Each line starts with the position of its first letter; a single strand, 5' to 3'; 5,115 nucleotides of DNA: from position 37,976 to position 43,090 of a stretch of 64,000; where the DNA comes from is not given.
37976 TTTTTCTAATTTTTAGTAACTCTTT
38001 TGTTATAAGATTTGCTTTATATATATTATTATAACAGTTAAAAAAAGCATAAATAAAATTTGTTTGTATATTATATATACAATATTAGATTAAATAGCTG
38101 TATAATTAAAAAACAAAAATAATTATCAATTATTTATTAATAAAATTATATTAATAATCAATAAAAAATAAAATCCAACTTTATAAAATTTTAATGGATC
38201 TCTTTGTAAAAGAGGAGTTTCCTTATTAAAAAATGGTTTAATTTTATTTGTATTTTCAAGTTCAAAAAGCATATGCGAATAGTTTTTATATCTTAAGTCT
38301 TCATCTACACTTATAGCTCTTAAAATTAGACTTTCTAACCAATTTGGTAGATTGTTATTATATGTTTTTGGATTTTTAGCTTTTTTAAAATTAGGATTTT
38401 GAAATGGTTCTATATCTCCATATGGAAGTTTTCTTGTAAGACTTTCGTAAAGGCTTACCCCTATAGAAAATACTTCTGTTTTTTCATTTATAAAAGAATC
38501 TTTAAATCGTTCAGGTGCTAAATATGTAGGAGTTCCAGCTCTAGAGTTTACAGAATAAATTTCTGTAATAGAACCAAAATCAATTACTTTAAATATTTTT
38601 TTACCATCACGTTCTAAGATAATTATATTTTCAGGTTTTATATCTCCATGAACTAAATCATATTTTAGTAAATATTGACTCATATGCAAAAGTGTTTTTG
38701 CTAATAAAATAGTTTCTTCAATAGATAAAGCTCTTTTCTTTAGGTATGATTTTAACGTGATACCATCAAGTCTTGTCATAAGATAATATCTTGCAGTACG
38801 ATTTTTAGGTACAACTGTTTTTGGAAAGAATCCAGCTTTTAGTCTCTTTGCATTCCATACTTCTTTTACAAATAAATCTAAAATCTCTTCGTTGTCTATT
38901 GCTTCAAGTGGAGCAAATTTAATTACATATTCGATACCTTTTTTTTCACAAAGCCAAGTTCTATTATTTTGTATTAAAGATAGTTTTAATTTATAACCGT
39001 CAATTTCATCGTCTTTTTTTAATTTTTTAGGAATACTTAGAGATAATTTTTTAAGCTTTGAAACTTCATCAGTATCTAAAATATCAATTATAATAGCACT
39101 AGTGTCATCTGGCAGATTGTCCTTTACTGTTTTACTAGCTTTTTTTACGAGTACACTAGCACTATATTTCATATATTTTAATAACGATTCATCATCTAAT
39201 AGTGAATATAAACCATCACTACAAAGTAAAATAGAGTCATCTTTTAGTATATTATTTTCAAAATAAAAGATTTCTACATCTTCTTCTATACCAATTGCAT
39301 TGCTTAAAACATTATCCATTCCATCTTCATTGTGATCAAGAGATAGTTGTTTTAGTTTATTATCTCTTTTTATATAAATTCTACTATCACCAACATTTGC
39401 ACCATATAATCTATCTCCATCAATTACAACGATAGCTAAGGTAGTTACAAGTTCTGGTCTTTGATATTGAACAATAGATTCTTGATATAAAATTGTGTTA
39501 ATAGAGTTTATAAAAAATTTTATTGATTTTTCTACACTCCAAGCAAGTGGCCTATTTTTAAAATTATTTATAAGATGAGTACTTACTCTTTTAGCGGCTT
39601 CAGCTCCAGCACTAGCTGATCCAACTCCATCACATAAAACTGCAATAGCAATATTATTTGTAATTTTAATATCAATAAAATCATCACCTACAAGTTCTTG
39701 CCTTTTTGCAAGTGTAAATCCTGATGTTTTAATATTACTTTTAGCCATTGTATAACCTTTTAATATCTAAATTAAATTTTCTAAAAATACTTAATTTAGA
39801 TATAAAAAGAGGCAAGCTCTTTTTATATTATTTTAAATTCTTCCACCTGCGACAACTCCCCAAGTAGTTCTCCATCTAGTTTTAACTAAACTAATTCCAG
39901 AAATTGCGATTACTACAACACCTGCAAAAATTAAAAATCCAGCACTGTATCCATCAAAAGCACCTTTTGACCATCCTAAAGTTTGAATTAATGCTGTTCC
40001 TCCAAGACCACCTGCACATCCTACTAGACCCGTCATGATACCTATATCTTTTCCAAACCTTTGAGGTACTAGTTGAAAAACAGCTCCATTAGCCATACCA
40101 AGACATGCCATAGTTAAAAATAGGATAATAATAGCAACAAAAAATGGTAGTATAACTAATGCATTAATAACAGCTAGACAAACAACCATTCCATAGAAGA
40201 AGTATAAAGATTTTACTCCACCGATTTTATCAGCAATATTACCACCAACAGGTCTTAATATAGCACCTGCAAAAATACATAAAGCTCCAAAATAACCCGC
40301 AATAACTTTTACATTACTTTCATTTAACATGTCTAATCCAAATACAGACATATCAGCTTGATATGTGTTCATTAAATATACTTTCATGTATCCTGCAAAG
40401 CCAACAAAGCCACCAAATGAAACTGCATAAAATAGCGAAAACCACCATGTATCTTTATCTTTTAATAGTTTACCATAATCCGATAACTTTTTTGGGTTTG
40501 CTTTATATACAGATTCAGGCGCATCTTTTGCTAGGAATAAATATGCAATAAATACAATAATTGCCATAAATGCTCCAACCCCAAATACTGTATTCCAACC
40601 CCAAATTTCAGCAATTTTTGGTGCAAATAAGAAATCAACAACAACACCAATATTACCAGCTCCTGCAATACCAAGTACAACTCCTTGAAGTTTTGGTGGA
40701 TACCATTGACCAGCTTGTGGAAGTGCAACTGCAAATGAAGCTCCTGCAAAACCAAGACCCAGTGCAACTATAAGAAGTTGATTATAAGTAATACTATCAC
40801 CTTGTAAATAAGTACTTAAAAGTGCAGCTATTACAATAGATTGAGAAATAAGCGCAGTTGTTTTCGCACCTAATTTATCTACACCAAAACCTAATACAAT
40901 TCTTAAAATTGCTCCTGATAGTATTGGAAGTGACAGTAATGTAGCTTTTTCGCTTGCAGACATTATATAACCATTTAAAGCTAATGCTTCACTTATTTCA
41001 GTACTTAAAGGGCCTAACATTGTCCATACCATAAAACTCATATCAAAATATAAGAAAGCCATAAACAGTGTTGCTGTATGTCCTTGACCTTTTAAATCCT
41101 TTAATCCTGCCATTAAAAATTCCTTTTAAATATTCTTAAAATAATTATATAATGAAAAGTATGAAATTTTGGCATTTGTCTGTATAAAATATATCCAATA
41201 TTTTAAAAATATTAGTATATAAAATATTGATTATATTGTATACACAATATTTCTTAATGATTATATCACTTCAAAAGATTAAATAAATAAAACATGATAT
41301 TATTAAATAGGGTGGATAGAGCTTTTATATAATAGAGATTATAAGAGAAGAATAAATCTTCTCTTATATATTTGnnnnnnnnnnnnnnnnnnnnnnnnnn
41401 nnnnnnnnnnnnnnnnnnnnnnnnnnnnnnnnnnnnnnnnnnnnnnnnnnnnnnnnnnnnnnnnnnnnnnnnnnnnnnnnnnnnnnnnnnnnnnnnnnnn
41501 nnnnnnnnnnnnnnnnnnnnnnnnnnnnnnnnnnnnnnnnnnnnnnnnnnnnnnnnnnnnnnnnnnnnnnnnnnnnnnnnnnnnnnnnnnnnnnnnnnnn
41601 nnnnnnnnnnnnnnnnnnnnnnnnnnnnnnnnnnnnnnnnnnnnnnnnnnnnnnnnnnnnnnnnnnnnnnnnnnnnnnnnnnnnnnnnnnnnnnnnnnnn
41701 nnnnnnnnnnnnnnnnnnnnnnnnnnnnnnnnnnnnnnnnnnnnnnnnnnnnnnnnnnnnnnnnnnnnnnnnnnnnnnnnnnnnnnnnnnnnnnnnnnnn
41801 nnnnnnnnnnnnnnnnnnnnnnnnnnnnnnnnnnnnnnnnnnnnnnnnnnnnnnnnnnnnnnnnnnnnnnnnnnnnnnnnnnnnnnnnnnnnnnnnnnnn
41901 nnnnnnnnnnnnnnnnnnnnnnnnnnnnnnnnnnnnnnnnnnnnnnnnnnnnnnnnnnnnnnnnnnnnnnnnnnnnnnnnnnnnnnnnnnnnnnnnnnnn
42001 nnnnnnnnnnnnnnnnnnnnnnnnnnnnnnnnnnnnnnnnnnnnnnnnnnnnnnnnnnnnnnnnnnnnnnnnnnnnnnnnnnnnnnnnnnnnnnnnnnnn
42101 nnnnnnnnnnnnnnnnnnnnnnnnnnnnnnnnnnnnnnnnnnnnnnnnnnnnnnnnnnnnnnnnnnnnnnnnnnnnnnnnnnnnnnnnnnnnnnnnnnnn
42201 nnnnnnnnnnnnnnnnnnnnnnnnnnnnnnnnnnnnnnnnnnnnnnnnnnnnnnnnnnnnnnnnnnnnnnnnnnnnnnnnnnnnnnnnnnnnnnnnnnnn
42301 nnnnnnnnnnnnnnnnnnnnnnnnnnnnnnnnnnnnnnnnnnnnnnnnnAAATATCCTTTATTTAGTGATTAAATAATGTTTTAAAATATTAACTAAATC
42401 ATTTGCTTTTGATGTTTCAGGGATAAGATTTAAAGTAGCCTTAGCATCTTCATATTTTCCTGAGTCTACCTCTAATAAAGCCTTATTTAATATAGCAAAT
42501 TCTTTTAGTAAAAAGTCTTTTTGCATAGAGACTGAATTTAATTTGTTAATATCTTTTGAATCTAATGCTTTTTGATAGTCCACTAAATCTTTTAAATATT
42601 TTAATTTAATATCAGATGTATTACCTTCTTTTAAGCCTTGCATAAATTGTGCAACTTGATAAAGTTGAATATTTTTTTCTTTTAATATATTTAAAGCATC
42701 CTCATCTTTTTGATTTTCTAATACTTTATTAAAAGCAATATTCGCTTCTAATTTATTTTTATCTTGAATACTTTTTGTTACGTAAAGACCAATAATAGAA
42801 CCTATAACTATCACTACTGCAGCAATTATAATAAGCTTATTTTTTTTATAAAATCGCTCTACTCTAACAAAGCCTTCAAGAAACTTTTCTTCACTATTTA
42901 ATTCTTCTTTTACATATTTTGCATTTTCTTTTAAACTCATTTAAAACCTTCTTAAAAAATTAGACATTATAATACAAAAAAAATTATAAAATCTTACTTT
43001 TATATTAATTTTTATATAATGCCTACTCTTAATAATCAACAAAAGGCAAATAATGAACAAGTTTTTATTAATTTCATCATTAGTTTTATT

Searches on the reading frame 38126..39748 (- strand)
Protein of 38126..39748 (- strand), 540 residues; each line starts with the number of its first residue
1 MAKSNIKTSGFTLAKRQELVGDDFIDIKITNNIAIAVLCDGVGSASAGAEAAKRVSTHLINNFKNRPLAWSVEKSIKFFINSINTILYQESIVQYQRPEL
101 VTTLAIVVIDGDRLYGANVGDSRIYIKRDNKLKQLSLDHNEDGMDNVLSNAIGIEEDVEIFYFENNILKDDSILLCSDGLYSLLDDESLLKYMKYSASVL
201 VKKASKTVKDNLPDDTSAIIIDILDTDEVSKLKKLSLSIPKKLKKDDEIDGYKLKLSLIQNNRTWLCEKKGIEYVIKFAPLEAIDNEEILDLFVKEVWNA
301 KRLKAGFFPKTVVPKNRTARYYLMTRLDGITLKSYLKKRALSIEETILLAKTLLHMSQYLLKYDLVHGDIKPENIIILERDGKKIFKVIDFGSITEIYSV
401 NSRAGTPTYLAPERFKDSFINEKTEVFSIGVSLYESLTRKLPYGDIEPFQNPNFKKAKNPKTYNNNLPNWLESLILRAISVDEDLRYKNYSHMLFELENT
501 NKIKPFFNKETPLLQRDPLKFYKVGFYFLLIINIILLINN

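Call 67: search_protein_families(library=pfam, proteins=[window:38126-39748:-], max_evalue=0.00001)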
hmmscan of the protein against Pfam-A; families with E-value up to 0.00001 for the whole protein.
window:38126-39748:- (540 aa): 4 families
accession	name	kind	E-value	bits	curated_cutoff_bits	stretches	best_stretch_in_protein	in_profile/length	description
PF00069.31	Pkinase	-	3.3e-23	82.9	31.7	1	270-487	23-252/263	Protein kinase domain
PF13672.11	PP2C_2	-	1.6e-17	64.2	24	1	16-204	7-199/209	Protein phosphatase 2C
PF07714.23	PK_Tyr_Ser-Thr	-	2.9e-14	53.5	23.1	1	320-486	76-248/258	Protein tyrosine and serine/threonine kinase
PF00481.26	PP2C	-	3e-09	37.4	20.3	1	39-140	40-141/255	Protein phosphatase 2C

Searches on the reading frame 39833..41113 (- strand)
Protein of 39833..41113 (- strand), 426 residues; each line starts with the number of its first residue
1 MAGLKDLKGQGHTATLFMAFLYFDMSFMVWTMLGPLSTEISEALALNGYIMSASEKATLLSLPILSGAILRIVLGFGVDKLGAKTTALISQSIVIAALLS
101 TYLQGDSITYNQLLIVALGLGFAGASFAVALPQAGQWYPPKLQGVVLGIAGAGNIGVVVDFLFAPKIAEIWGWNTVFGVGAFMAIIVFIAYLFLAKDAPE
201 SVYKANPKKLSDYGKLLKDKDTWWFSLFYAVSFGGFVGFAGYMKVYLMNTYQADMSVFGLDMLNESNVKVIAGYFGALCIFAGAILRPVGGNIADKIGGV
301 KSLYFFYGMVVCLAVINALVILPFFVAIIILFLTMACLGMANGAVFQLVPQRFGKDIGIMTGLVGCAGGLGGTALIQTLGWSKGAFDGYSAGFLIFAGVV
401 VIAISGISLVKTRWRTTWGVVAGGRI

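Call 67: search_protein_families(library=pfam, proteins=[window:39833-41113:-], max_evalue=0.00001)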
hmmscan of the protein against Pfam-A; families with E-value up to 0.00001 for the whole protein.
window:39833-41113:- (426 aa): 1 family
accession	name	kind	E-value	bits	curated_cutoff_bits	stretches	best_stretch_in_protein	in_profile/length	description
PF07690.21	MFS_1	-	1.4e-34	120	33.4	1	18-373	4-344/347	Major Facilitator Superfamily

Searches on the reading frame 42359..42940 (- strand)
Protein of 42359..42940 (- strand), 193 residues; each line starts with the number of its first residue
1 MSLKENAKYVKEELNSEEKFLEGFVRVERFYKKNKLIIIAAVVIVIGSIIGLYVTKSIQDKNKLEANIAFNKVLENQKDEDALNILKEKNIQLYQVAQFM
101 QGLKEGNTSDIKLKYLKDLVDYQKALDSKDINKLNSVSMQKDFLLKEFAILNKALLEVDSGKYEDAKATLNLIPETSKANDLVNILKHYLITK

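Call 67: search_protein_families(library=pfam, proteins=[window:42359-42940:-], max_evalue=0.00001)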
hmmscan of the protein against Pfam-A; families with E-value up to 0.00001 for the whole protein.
window:42359-42940:- (193 aa): 1 family
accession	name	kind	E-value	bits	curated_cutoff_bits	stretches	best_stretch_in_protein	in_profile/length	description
PF09976.15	TPR_21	-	6.2e-07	29.8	25.5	0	29-174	2-140/193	Tetratricopeptide repeat-like domain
